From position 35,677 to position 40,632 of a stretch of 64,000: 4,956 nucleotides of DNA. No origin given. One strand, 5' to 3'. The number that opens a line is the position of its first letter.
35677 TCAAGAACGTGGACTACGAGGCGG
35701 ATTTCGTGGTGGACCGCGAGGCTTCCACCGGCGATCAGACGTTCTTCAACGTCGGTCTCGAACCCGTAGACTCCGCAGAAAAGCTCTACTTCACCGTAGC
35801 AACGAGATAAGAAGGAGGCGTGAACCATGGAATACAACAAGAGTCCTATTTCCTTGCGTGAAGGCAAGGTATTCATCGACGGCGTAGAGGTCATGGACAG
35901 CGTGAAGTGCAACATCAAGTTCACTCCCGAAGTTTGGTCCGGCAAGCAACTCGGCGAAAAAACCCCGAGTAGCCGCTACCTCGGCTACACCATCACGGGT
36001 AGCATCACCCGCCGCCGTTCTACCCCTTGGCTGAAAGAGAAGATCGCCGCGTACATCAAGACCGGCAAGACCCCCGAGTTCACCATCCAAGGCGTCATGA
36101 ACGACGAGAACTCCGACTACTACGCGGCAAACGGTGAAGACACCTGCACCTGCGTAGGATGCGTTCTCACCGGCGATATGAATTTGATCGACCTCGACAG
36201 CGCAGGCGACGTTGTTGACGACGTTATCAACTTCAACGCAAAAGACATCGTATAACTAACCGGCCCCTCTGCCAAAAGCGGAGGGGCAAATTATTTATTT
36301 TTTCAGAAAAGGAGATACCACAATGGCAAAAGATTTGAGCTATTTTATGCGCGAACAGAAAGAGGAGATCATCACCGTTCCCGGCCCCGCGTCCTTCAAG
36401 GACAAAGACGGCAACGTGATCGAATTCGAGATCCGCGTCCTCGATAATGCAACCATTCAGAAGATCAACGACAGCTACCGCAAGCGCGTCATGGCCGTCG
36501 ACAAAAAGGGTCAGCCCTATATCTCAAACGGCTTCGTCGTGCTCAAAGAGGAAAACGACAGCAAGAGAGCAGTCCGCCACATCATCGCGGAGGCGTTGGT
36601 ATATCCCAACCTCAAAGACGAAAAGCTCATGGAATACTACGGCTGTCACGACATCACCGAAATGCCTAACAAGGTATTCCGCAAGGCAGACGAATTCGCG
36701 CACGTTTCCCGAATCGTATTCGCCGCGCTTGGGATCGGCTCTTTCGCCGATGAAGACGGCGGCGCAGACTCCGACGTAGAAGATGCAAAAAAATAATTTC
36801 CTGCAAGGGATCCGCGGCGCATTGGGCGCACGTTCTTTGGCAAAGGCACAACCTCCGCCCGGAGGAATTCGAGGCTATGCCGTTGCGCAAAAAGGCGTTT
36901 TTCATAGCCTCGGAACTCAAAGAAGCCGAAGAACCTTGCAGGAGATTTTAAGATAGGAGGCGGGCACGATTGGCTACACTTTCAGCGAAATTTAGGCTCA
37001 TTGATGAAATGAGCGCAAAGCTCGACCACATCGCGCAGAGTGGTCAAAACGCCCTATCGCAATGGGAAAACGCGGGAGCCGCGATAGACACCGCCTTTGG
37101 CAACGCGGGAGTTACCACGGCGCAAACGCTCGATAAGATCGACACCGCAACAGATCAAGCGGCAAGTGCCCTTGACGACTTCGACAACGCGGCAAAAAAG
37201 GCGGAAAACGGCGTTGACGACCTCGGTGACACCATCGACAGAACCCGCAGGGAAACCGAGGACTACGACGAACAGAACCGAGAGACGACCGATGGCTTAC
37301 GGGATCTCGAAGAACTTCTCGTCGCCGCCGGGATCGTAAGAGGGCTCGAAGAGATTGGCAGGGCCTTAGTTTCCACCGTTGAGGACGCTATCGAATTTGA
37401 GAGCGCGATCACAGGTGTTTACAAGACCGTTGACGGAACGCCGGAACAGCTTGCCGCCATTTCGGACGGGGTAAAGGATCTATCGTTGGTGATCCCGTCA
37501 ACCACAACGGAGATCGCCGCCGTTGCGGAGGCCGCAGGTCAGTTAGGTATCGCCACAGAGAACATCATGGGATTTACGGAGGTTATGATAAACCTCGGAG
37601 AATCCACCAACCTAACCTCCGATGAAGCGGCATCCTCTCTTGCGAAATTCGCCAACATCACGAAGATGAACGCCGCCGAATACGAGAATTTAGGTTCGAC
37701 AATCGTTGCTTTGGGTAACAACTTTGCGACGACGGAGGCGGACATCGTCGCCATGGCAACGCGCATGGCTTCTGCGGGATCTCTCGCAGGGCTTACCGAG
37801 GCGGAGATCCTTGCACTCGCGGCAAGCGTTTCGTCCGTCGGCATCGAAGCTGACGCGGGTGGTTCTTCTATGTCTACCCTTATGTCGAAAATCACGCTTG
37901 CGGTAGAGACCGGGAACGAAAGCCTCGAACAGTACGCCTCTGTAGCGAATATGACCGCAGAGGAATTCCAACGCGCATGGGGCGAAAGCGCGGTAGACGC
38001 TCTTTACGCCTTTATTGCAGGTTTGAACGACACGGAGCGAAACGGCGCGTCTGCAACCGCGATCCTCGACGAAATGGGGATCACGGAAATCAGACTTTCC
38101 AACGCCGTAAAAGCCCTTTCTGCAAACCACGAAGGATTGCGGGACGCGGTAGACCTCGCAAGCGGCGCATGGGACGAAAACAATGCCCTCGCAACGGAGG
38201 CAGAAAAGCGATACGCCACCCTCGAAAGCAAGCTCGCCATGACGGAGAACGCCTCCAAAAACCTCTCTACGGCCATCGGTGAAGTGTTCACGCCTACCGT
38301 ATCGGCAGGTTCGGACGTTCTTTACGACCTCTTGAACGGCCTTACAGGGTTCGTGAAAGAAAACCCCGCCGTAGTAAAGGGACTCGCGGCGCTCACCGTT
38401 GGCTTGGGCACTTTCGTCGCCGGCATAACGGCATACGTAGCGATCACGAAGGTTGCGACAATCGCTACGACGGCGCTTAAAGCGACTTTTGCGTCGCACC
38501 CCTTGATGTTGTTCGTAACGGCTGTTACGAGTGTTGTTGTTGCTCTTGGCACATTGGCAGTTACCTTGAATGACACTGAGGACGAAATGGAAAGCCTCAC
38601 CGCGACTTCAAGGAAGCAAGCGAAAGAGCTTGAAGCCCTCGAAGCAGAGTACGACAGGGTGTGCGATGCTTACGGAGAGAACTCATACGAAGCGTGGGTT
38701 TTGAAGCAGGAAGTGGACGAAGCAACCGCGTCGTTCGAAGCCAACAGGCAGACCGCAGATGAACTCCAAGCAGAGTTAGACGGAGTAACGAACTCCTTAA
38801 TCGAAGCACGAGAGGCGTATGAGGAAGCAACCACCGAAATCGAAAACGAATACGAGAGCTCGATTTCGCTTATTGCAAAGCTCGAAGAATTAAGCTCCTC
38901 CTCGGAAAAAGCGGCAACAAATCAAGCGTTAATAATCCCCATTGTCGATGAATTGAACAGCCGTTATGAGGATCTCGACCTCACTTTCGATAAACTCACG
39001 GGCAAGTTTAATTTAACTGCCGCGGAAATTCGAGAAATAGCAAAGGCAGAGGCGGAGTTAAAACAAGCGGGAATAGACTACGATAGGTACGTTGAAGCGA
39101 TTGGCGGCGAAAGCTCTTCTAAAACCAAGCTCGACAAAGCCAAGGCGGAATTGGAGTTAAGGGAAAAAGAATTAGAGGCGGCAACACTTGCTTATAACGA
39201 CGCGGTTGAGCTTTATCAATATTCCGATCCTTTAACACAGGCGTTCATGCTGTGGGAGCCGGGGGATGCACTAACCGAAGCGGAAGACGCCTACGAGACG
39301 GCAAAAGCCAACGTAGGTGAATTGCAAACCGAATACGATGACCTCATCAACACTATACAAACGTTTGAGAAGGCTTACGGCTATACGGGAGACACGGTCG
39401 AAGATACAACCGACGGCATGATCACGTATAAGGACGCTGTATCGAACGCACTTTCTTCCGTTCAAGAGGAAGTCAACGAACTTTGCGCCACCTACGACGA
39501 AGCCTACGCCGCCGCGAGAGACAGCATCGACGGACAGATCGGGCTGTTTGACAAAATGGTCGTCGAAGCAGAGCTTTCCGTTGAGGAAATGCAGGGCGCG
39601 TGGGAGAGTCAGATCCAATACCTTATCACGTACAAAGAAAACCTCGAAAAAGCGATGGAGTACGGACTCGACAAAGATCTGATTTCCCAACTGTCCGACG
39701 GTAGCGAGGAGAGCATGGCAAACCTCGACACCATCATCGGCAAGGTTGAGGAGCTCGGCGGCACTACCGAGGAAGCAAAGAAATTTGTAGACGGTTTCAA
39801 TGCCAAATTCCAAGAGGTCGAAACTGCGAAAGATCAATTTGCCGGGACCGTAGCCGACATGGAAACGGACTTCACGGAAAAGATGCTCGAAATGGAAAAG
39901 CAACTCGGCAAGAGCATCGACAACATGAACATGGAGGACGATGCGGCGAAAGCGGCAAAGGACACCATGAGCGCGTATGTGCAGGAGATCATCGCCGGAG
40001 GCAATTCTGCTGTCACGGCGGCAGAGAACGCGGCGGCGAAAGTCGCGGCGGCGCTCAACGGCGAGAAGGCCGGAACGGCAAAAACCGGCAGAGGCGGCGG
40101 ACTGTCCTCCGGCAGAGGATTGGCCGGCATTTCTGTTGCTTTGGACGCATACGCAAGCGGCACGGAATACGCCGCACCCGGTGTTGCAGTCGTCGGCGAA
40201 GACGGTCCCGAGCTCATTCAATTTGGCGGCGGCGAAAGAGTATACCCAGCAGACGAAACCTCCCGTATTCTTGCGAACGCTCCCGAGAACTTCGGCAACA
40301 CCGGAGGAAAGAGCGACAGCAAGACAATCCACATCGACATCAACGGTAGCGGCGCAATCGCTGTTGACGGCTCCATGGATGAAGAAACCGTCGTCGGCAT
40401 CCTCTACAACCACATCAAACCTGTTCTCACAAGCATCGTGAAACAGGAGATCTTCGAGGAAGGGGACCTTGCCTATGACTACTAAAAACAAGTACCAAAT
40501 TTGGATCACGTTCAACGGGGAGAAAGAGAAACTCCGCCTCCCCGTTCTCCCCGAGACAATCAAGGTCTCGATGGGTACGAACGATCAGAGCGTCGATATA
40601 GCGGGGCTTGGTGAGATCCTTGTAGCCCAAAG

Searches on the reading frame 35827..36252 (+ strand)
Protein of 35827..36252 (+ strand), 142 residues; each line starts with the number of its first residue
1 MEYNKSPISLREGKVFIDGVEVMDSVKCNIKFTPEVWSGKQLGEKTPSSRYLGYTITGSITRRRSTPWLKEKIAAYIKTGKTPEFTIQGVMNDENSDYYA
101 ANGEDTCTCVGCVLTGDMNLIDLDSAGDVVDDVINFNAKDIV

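Call 9: search_protein_families(library=phrogs, proteins=[window:35827-36252:+], max_evalue=0.001)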
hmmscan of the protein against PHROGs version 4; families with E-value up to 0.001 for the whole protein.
window:35827-36252:+ (142 aa): 1 family
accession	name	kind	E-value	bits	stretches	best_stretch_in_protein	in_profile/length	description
phrog_365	-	tail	1.9e-22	80.8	1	8-140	11-136/146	tail protein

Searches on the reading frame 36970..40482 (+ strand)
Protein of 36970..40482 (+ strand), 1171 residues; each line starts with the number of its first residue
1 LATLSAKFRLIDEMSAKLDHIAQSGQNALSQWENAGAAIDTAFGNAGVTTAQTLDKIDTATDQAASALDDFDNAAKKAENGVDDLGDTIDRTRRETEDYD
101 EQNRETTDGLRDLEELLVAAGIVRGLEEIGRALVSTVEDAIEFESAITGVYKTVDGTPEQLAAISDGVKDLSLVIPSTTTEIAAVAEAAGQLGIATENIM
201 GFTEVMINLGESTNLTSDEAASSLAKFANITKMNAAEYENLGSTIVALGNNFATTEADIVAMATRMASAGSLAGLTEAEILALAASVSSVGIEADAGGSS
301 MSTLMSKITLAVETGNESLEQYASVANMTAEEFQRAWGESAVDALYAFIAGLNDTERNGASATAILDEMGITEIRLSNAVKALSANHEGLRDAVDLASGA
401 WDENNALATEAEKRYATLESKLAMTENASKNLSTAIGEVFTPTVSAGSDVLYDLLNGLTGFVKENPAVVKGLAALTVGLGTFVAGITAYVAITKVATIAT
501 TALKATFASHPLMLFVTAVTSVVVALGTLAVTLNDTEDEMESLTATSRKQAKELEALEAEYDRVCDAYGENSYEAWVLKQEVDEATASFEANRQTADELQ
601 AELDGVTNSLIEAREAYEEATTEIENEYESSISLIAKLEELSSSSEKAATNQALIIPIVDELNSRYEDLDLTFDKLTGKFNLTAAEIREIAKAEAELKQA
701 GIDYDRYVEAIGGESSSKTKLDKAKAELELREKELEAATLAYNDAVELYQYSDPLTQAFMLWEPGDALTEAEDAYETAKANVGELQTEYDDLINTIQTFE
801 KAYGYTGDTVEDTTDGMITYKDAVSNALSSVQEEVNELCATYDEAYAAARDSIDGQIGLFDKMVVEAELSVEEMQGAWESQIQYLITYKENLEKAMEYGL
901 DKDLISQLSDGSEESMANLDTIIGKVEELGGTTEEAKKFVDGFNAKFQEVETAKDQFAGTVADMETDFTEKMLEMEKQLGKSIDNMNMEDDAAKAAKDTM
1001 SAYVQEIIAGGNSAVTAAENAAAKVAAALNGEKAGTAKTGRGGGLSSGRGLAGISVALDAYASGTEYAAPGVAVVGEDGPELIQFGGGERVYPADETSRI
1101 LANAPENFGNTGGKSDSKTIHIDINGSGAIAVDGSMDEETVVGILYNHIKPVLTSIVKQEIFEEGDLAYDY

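Call 9: search_protein_families(library=phrogs, proteins=[window:36970-40482:+], max_evalue=0.001)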
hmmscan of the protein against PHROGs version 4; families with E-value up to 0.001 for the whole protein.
window:36970-40482:+ (1171 aa): 18 families
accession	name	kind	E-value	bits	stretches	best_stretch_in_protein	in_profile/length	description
phrog_13339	-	tail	8e-107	359.2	1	58-497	18-444/2156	tail length tape measure protein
phrog_17321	-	unknown function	1.8e-69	235.4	2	129-318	79-275/1484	-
phrog_1293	-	tail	3.8e-58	198.3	1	129-456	171-494/1424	tail length tape measure protein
phrog_28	-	tail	1.3e-55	190.5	1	62-527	151-670/1228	tail length tape measure protein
phrog_23108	-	tail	7.8e-55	187.1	1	133-542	442-852/1552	tail length tape measure protein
phrog_17594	-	tail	3.1e-52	178.4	1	63-498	96-534/1582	tail length tape measure protein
phrog_5218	-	unknown function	7.3e-46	157.9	1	23-1035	134-1129/1599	-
phrog_1272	-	tail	4.8e-39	134.9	1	11-531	128-670/1606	tail length tape measure protein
phrog_167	-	tail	2.4e-31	109.4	2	12-497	169-596/1555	tail length tape measure protein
phrog_1533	-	tail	1.7e-30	106.4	3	11-526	131-662/1688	tail length tape measure protein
phrog_991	-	tail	5e-29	101.6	1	43-534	205-671/1966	tail length tape measure protein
phrog_14441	-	tail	3.4e-27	96.7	1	129-295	67-233/241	tail length tape measure protein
phrog_4704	-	tail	1.3e-25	91.1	1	129-499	208-565/625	tail length tape measure protein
phrog_30543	-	tail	2.6e-12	46.4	1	120-493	51-430/1167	tail length tape measure protein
phrog_17727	-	tail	3.3e-12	47.1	1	377-499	89-208/443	tail length tape measure protein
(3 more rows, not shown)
